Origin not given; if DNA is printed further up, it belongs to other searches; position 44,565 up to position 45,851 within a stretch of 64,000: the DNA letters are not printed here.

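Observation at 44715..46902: Prs-family pyrophosphokinase adjacent to a Pol-beta nucleotidyltransferase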

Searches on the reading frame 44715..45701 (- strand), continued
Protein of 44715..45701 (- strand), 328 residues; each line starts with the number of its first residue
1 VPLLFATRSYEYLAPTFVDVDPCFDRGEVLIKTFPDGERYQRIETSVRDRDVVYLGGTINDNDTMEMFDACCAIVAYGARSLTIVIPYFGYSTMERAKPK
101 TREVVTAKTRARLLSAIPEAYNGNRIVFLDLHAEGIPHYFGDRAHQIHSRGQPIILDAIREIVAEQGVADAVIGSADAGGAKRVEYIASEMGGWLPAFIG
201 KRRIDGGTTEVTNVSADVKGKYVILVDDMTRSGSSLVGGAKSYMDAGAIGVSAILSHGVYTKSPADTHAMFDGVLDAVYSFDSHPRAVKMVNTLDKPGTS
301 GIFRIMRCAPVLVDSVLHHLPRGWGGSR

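Call 23: find_encoding_contigs(protein=P0075, flank=8000, max_places=1)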
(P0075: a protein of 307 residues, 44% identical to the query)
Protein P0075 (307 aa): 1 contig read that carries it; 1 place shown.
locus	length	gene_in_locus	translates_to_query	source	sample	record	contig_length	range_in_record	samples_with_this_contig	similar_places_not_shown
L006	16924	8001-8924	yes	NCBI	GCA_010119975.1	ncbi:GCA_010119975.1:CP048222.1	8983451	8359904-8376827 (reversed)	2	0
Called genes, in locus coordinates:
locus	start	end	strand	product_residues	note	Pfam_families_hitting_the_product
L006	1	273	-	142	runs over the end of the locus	-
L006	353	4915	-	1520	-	PF05359:DUF748, PF04357:TamB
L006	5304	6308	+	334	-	PF00814:TsaD, PF02543:Carbam_trans_N (weak), PF22521:HypF_C_2 (weak)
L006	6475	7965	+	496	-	PF17767:NAPRTase_N, PF02749:QRPTase_N (weak), PF17956:NAPRTase_C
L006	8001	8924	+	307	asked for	PF13793:Pribosyltran_N, PF00156:Pribosyltran (weak), PF14572:Pribosyl_synth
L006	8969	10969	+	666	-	PF00795:CN_hydrolase, PF02540:NAD_synthase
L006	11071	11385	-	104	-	PF12823:DUF3817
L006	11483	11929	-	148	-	PF11070:DUF2871 (weak)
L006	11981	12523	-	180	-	-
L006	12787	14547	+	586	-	PF21033:RMD1-3 (faint), PF25062:ARM_TT21_N (faint), PF13371:TPR_9 (weak), PF12895:ANAPC3 (weak), PF00515:TPR_1 (weak), PF23914:TPR_CcmH_CycH (weak), PF00515:TPR_1, PF07719:TPR_2 (weak), +11 more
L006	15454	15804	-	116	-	PF11338:DUF3140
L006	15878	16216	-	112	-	-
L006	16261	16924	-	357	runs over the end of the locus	PF13088:BNR_2 (faint)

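Call 28: search_protein_families(library=ncbifam, proteins=[window:44715-45701:-, P0012, P0075, P0003, P0005], max_evalue=0.001)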
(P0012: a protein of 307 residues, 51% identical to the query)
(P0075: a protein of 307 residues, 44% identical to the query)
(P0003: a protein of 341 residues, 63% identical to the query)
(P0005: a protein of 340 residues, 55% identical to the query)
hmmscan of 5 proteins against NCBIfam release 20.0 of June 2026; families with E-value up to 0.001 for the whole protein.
window:44715-45701:- (328 aa): 11 families
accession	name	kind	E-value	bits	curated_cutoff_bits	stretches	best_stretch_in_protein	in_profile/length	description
TIGR01251.1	ribP_PPkin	subfamily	5.9e-43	146.9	113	1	27-282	25-270/309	ribose-phosphate diphosphokinase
NF002320.0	PRK01259.1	subfamily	2.3e-40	138.9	297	1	4-282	9-274/316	ribose-phosphate diphosphokinase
NF002095.0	PRK00934.1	equivalog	9.9e-36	123.4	296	1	30-285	28-268/287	ribose-phosphate diphosphokinase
NF002758.0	PRK02812.1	equivalog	2.1e-35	122.4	518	1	24-280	43-288/330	ribose-phosphate pyrophosphokinase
NF001815.0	PRK00553.1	equivalog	4.9e-32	111.3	484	1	25-284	32-284/332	ribose-phosphate pyrophosphokinase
NF003428.0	PRK04923.1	equivalog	2e-30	106.1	536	1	25-264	29-261/319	ribose-phosphate diphosphokinase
NF002618.0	PRK02269.1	equivalog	4.9e-29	101.9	460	1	5-265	9-262/321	ribose-phosphate diphosphokinase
NF002844.0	PRK03092.1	equivalog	4.5e-27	95.1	438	1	28-266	37-268/326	ribose-phosphate diphosphokinase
NF002686.0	PRK02458.1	equivalog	9.3e-26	91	506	1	25-311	32-312/323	ribose-phosphate diphosphokinase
NF005537.0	PRK07199.1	subfamily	9.8e-17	61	322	1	26-282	26-271/301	ribose-phosphate diphosphokinase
NF005299.0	PRK06827.1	subfamily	2.1e-14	53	327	1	62-280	107-326/383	phosphoribosylpyrophosphate synthetase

P0012 (307 aa): 14 families
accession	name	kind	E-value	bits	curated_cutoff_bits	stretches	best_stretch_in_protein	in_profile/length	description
TIGR01251.1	ribP_PPkin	subfamily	9.7e-56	188.9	113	1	7-305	4-298/309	ribose-phosphate diphosphokinase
NF002095.0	PRK00934.1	equivalog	5.9e-48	163.5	296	1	24-278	21-267/287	ribose-phosphate diphosphokinase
NF002320.0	PRK01259.1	subfamily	2e-46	158.8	297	1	3-305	6-304/316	ribose-phosphate diphosphokinase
NF002758.0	PRK02812.1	equivalog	2.5e-39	135.3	518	1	13-303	31-317/330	ribose-phosphate pyrophosphokinase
NF002844.0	PRK03092.1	equivalog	6e-35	121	438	1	5-305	13-312/326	ribose-phosphate diphosphokinase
NF002618.0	PRK02269.1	equivalog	3e-32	112.5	460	1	6-305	8-306/321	ribose-phosphate diphosphokinase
NF003428.0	PRK04923.1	equivalog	5.5e-31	107.9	536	1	4-302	7-304/319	ribose-phosphate diphosphokinase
NF001815.0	PRK00553.1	equivalog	6.6e-31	107.6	484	1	3-298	9-304/332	ribose-phosphate pyrophosphokinase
NF005537.0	PRK07199.1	subfamily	6.8e-31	107.5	322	1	17-283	16-281/301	ribose-phosphate diphosphokinase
NF002686.0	PRK02458.1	equivalog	1.8e-25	90.1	506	1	6-303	12-304/323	ribose-phosphate diphosphokinase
NF005299.0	PRK06827.1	subfamily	1.3e-17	63.6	327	1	77-302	120-355/383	phosphoribosylpyrophosphate synthetase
NF002634.0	PRK02304.1-3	equivalog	0.00014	21.6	170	1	211-274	114-177/182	adenine phosphoribosyltransferase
NF009211.0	PRK12560.1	equivalog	0.00039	20.3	188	1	214-267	113-167/187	adenine phosphoribosyltransferase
TIGR00201.1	comF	subfamily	0.00065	19.7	233.55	0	203-249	140-186/190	ComF family protein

P0075 (307 aa): 13 families
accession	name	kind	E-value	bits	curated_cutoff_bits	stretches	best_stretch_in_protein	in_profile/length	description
TIGR01251.1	ribP_PPkin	subfamily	6.4e-55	186.2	113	1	8-304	3-295/309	ribose-phosphate diphosphokinase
NF002095.0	PRK00934.1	equivalog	8.9e-50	169.4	296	1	12-280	7-267/287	ribose-phosphate diphosphokinase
NF002320.0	PRK01259.1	subfamily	1.3e-44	152.8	297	1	5-304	6-301/316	ribose-phosphate diphosphokinase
NF005537.0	PRK07199.1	subfamily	6.7e-34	117.3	322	1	23-279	20-272/301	ribose-phosphate diphosphokinase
NF002758.0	PRK02812.1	equivalog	1.1e-33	116.8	518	1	9-304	25-316/330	ribose-phosphate pyrophosphokinase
NF001815.0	PRK00553.1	equivalog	2.4e-32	112.4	484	1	4-267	8-268/332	ribose-phosphate pyrophosphokinase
NF003428.0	PRK04923.1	equivalog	2.5e-31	109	536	1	6-281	7-280/319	ribose-phosphate diphosphokinase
NF002844.0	PRK03092.1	equivalog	2.6e-31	109.1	438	1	7-301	13-306/326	ribose-phosphate diphosphokinase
NF002618.0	PRK02269.1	equivalog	3.8e-29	102.3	460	1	7-278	7-277/321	ribose-phosphate diphosphokinase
NF002686.0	PRK02458.1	equivalog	6.5e-25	88.3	506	1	8-279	12-279/323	ribose-phosphate diphosphokinase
NF005299.0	PRK06827.1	subfamily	2.8e-15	55.9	327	1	81-278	122-328/383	phosphoribosylpyrophosphate synthetase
NF001097.0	PRK00129.1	equivalog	0.00028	20.7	114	1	207-265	114-170/209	uracil phosphoribosyltransferase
NF002634.0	PRK02304.1-3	equivalog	0.00049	19.8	170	0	217-271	118-172/182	adenine phosphoribosyltransferase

P0003 (341 aa): 11 families
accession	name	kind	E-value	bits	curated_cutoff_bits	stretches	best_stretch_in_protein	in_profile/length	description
TIGR01251.1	ribP_PPkin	subfamily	5.8e-49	166.7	113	1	23-291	21-273/309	ribose-phosphate diphosphokinase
NF002320.0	PRK01259.1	subfamily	1.1e-42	146.5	297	1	5-290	10-276/316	ribose-phosphate diphosphokinase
NF002095.0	PRK00934.1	equivalog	2.8e-39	135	296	1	28-293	26-270/287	ribose-phosphate diphosphokinase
NF002758.0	PRK02812.1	equivalog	2.7e-34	118.8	518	1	27-291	46-293/330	ribose-phosphate pyrophosphokinase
NF001815.0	PRK00553.1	equivalog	1.2e-33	116.7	484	1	25-292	32-286/332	ribose-phosphate pyrophosphokinase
NF003428.0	PRK04923.1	equivalog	9.1e-30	103.9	536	1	26-289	30-278/319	ribose-phosphate diphosphokinase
NF002618.0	PRK02269.1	equivalog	3.9e-29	102.3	460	1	26-271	29-262/321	ribose-phosphate diphosphokinase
NF002686.0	PRK02458.1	equivalog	5e-28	98.5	506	1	27-289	34-279/323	ribose-phosphate diphosphokinase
NF002844.0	PRK03092.1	equivalog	6.5e-26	91.3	438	1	30-291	39-286/326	ribose-phosphate diphosphokinase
NF005299.0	PRK06827.1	subfamily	7.2e-25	87.5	327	1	29-288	58-328/383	phosphoribosylpyrophosphate synthetase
NF005537.0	PRK07199.1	subfamily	4.6e-22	78.5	322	1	23-271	23-256/301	ribose-phosphate diphosphokinase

P0005 (340 aa): 12 families
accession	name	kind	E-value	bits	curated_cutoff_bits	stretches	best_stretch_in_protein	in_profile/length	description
TIGR01251.1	ribP_PPkin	subfamily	7.7e-46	156.4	113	1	5-292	4-274/309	ribose-phosphate diphosphokinase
NF002320.0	PRK01259.1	subfamily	1.1e-41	143.3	297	1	4-295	9-281/316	ribose-phosphate diphosphokinase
NF002095.0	PRK00934.1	equivalog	7.4e-38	130.3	296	1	30-292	29-269/287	ribose-phosphate diphosphokinase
NF001815.0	PRK00553.1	equivalog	2.1e-35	122.4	484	1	4-294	12-288/332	ribose-phosphate pyrophosphokinase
NF003428.0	PRK04923.1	equivalog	8e-32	110.6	536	1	4-270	9-262/319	ribose-phosphate diphosphokinase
NF002618.0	PRK02269.1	equivalog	1e-29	104.2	460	1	4-288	8-277/321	ribose-phosphate diphosphokinase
NF002758.0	PRK02812.1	equivalog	1.8e-26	93.1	518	1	11-285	31-287/330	ribose-phosphate pyrophosphokinase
NF002686.0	PRK02458.1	equivalog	5.5e-25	88.5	506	1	4-291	12-281/323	ribose-phosphate diphosphokinase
NF002844.0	PRK03092.1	equivalog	3.8e-22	79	438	1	4-268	14-266/326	ribose-phosphate diphosphokinase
NF005299.0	PRK06827.1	subfamily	3.3e-21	75.4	327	1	65-297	110-337/383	phosphoribosylpyrophosphate synthetase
NF005537.0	PRK07199.1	subfamily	2.2e-20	73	322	1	4-290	5-273/301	ribose-phosphate diphosphokinase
NF002620.0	PRK02277.1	subfamily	0.0004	20.1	115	1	210-260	126-176/201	orotate phosphoribosyltransferase-like protein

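Call 38: find_related_loci(query=window:44715-45701:-, collection=viral_contigs, flank=10000)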
Query window:44715-45701:- (328 aa) in viral_contigs; peptide patterns used: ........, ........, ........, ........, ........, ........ (x = any residue, [..] = any of these).
1 stretches matched a pattern, but none encodes a relative of the query by tblastn (E <= 1e-3).

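Call 40: find_related_loci(query=A1, collection=viral_contigs, flank=10000)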
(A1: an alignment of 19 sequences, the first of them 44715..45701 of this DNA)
Query A1 (328 aa) in viral_contigs; peptide patterns used: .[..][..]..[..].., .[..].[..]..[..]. (x = any residue, [..] = any of these).
58 stretches matched a pattern; 8 encode a relative of the query (tblastn E <= 1e-3); 8 distinct loci.
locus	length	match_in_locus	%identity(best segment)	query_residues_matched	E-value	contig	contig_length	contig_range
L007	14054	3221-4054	47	3-287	5e-73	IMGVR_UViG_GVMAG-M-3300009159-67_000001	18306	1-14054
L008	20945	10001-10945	41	3-303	6e-64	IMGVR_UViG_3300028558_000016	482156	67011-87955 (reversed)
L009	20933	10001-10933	42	3-319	3e-66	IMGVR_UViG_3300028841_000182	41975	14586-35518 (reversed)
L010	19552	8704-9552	40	3-287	8e-57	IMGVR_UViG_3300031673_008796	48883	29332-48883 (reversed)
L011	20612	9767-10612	42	4-289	3e-55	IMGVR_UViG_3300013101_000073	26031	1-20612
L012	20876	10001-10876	45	1-296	6e-69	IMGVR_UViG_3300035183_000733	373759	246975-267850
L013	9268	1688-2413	30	24-263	2e-25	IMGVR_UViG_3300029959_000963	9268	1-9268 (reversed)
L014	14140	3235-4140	27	4-316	1e-24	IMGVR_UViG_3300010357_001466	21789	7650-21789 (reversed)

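Call 41: find_related_loci(query=A1, collection=genome_contigs, flank=6000)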
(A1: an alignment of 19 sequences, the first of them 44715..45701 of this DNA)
Query A1 (328 aa) in genome_contigs; peptide patterns used: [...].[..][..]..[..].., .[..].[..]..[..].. (x = any residue, [..] = any of these).
600 stretches matched a pattern (row limit reached: there are more); 572 encode a relative of the query (tblastn E <= 1e-3); the best 80 are kept; 80 distinct loci.
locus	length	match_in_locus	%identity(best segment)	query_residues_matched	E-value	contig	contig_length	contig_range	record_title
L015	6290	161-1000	47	3-290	1e-83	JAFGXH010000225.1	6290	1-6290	MAG: bacterium isolate ZodW_Metabat.349 k87_14497513, whole genome shotgun sequence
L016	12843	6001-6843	51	2-290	4e-83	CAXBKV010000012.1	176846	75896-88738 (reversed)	MAG TPA_asm: uncultured Kofleriaceae bacterium isolate ERR2762116_concoct_33 genome assembly, contig: ERZ3422114.134, wh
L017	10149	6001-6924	47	2-327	7e-83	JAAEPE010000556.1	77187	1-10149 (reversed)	MAG: Myxococcales bacterium isolate Cli_2 CliG_CONTIG1652685, whole genome shotgun sequence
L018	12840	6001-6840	49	3-290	2e-82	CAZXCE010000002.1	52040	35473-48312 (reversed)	MAG TPA_asm: uncultured Clostridia bacterium isolate SRP287051_co1_196 genome assembly, contig: NODE_1232_length_52040_c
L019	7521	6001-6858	51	3-296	2e-82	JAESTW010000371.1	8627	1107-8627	MAG: Kofleriaceae bacterium isolate NORP324 CoAssembly_1835572, whole genome shotgun sequence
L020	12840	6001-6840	48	3-290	3e-82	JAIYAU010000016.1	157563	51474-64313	MAG: Cytophagaceae bacterium isolate E1_MAG_00013 pond_E1_MAG_00013_000000000018, whole genome shotgun sequence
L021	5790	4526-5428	46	3-319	2e-82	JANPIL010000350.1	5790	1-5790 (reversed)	MAG: Sphingobacteriales bacterium isolate VAR_61_metabat_79 VAR_61_k141_2702739, whole genome shotgun sequence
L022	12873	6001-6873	49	3-301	3e-82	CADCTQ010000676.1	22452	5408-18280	MAG: uncultured Cytophagales bacterium isolate AVDCRST_MAG56 genome assembly, contig: NODE95, whole genome shotgun seque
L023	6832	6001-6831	50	3-287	8e-82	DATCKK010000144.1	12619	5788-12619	MAG TPA_asm: Cytophagaceae bacterium isolate SMAG_U7094 k141_261442, whole genome shotgun sequence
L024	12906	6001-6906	45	2-319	4e-82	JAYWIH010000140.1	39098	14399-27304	MAG: Sphingobacteriales bacterium isolate GLR81_GL56_UP_2_metabat_29 GLR81_GL56_UP_2_metabat_29_139, whole genome shotgu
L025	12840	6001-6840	48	3-290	1e-81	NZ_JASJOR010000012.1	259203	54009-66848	Xanthocytophaga flavus strain NT2B1 NODE_12_length_259203_cov_26.785874, whole genome shotgun sequence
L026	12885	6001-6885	47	3-304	2e-81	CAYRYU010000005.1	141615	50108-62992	MAG TPA_asm: uncultured bacterium isolate binchicken_co66_92 genome assembly, contig: NODE_193_length_141615_cov_21.5947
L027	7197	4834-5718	48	3-303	3e-81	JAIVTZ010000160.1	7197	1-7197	MAG: Deltaproteobacteria bacterium isolate HYP3_US_05_8 NODE_844_length_7197_cov_0.626591, whole genome shotgun sequence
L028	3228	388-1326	46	3-326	5e-82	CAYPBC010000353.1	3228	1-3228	MAG TPA_asm: uncultured Thermoanaerobaculia bacterium isolate SRP155585_co2_221 genome assembly, contig: NODE_38049_leng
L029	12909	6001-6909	45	3-321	3e-81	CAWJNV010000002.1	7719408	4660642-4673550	MAG: uncultured Sphingobacteriales bacterium isolate MFD02840.bin.1.97 genome assembly, contig: contig_9525, whole genom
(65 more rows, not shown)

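Call 49: get_annotated_region(hit=H25, flank=3000)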
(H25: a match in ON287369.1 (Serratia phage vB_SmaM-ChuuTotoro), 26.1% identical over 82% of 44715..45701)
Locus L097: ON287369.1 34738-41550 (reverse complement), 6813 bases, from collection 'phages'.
description: Serratia phage vB_SmaM-ChuuTotoro, complete genome.
organism: Serratia phage vB_SmaM-ChuuTotoro (NCBI taxid 2943832)
taxonomy: Viruses; Duplodnaviria; Heunggongvirae; Uroviricota; Caudoviricetes; Vequintavirinae
host: Serratia marcescens LVF3; source: sewage; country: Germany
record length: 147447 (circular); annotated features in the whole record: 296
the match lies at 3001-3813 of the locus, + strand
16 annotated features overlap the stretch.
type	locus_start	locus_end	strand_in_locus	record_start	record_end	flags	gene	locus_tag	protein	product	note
CDS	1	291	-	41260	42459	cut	-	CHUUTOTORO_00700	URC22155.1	hypothetical protein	-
CDS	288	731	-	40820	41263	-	-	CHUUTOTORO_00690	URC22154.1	hypothetical protein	-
CDS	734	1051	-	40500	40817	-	-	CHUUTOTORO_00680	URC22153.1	hypothetical protein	-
CDS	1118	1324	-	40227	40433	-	-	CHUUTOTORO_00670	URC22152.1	hypothetical protein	-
CDS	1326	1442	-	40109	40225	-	-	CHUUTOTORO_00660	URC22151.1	hypothetical protein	-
CDS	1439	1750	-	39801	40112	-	-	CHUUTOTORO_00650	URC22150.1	hypothetical protein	-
CDS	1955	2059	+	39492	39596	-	-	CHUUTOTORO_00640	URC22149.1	hypothetical protein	-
CDS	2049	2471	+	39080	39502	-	-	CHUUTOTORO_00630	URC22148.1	hypothetical protein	-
CDS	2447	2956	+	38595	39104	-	-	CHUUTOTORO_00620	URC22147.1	hypothetical protein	-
CDS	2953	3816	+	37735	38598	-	-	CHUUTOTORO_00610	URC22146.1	ribose-phosphate pyrophosphokinase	-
CDS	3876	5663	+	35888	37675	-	-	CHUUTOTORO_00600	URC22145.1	nicotinamide phosphoribosyltransferase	-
CDS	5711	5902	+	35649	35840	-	-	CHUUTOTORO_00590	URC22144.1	hypothetical protein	-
CDS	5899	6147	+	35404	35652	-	-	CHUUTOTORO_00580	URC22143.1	hypothetical protein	-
CDS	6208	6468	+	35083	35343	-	-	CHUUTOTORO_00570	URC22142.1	hypothetical protein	-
CDS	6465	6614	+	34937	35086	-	-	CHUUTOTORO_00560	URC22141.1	hypothetical protein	-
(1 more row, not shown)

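Call 54: find_encoding_contigs(protein=P0006, flank=10000, max_places=1)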
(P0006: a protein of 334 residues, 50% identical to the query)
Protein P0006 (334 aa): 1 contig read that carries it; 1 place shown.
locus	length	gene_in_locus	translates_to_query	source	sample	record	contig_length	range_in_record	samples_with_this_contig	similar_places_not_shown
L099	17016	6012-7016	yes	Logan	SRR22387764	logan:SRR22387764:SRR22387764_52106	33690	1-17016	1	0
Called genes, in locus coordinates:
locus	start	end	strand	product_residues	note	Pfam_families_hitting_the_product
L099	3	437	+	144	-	?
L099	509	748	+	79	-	-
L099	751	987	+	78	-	-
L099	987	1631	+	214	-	PF00574:CLP_protease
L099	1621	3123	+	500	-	-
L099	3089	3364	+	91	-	-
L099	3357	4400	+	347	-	PF02540:NAD_synthase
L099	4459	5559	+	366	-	PF10127:RlaP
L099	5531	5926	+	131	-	-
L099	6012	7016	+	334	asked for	PF13793:Pribosyltran_N, PF00156:Pribosyltran, PF14572:Pribosyl_synth (weak)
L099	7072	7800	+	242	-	-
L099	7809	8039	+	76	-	-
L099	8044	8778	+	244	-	PF00857:Isochorismatase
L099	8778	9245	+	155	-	-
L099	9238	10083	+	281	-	-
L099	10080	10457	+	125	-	-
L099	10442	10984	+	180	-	PF00293:NUDIX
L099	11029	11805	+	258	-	PF08902:DUF1848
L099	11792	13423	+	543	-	-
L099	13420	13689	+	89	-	-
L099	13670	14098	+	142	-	-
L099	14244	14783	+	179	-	-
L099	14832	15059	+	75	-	-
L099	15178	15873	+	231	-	PF00149:Metallophos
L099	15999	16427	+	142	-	-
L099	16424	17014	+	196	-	PF00929:RNase_T, PF13482:RNase_H_2 (faint)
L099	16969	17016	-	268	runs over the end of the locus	PF00884:Sulfatase (faint)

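Call 55: find_encoding_contigs(protein=P0004, flank=5000, max_places=2)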
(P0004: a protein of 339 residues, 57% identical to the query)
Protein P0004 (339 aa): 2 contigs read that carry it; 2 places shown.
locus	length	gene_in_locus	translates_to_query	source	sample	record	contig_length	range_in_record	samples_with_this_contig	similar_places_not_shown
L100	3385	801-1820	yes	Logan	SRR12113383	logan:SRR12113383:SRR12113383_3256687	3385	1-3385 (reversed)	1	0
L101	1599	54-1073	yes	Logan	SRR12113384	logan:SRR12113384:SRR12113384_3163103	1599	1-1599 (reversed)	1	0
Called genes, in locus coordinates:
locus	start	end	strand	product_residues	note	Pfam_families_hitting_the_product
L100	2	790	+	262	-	?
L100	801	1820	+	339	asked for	PF13793:Pribosyltran_N, PF00156:Pribosyltran (weak)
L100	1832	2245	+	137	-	-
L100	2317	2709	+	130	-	-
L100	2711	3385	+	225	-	?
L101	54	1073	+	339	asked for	PF13793:Pribosyltran_N, PF00156:Pribosyltran (weak)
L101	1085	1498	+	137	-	-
